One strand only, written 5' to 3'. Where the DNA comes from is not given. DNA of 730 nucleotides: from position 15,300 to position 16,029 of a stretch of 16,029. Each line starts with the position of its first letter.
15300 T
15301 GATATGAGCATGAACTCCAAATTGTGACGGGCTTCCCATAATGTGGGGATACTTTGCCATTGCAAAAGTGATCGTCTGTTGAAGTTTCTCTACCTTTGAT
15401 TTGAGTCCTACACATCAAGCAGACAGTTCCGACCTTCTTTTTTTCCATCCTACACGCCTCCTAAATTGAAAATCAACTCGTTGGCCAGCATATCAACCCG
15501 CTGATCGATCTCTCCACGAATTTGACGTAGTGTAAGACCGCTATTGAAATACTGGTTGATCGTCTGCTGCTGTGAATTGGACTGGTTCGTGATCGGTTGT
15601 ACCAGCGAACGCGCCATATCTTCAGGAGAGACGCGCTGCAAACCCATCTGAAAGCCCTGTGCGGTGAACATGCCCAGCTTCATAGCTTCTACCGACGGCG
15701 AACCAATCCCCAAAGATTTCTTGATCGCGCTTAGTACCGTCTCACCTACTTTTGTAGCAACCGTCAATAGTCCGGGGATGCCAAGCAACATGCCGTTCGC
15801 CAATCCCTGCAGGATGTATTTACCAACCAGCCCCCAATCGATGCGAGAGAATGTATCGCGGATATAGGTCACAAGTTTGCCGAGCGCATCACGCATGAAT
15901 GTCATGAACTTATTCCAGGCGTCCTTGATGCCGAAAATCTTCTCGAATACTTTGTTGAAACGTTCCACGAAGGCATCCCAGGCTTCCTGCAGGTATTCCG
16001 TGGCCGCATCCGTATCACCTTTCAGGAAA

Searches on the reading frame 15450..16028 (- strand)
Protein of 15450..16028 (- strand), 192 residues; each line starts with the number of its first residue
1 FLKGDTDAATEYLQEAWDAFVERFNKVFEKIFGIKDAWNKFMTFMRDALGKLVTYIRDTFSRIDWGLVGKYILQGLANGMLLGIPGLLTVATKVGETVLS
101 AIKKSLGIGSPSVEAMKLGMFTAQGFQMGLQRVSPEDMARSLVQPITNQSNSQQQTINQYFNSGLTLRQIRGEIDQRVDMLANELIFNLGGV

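Call 10: search_protein_families(library=pfam, proteins=[window:15450-16028:-], max_evalue=0.01)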
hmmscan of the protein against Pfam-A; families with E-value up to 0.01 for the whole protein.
window:15450-16028:- (192 aa): 0 families

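Call 11: search_protein_families(library=phrogs, proteins=[window:15450-16028:-], max_evalue=0.01)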
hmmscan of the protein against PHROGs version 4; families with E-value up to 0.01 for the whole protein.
window:15450-16028:- (192 aa): 12 families
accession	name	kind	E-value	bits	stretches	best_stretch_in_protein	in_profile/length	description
phrog_1204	-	tail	9.9e-13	47.9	1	34-158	1258-1380/1483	tail protein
phrog_4372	-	tail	9e-11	40.9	1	1-154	1214-1368/1681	tail length tape measure protein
phrog_58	-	tail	2e-10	40.7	1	16-160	852-1021/1544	tail length tape measure protein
phrog_1686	-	tail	6.8e-08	31.8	1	50-176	1033-1165/1224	tail length tape measure protein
phrog_5493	-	tail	1.2e-07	31.5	1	33-155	916-1036/1102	tail length tape measure protein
phrog_5218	-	unknown function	3.9e-06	26.3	1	68-133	1347-1413/1599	-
phrog_305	-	tail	8.1e-06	25.7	1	34-166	639-772/1001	tail length tape measure protein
phrog_1272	-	tail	1.5e-05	23.9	1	68-138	1441-1514/1606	tail length tape measure protein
phrog_26805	-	unknown function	0.0013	18.1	1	34-136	494-594/697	-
phrog_8462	-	tail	0.0026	17.6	1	30-139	445-527/672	tail length tape measure protein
phrog_27817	-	unknown function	0.0028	18.3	1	95-136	2-43/208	-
phrog_25849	-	unknown function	0.0041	16.8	1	56-131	379-457/544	-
